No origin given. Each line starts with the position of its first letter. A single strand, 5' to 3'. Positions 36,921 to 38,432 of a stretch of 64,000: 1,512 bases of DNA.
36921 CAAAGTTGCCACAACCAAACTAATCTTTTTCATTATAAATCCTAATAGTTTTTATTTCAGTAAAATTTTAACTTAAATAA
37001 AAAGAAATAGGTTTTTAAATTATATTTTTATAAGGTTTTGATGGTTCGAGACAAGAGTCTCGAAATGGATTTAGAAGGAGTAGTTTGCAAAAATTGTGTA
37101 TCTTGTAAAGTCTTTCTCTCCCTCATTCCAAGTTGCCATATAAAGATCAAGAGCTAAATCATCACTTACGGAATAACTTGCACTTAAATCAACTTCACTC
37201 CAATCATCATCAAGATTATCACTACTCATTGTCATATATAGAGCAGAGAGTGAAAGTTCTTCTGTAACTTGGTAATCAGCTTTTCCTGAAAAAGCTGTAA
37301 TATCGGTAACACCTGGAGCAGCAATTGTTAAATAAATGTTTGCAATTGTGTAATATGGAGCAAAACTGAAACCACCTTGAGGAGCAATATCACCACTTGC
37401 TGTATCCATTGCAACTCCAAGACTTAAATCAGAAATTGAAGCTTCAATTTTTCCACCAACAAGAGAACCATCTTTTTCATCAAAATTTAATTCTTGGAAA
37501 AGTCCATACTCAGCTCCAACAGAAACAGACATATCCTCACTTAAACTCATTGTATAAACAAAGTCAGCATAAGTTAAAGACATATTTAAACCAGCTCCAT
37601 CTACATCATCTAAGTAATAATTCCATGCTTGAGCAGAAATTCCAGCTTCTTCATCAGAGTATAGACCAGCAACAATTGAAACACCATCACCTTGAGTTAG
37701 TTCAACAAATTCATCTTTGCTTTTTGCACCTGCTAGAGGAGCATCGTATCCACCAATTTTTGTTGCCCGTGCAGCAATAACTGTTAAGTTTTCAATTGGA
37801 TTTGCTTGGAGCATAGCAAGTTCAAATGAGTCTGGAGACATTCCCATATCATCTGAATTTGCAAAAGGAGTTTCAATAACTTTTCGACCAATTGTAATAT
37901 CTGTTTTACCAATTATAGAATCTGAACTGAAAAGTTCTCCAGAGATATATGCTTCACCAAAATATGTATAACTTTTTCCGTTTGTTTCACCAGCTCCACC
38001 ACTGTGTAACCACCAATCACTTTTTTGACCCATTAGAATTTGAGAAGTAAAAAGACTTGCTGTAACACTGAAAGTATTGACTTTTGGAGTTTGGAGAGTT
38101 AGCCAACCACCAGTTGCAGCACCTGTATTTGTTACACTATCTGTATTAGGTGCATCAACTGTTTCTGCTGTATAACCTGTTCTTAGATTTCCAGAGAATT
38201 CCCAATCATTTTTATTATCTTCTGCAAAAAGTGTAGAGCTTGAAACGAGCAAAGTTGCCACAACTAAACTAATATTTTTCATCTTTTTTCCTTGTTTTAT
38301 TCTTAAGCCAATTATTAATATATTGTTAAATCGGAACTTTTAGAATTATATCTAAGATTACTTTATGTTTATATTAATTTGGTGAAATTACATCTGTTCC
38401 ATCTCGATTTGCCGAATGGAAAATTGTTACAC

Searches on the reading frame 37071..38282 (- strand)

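Call 65: search_protein_families(library=pfam, proteins=[window:37071-38282:-], max_evalue=0.00001)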
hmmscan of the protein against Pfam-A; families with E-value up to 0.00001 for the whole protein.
window:37071-38282:- (403 aa): 1 family
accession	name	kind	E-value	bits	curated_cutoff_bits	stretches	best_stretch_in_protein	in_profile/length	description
PF03573.19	OprD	-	3.9e-06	26.6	25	0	124-288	101-252/394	outer membrane porin, OprD family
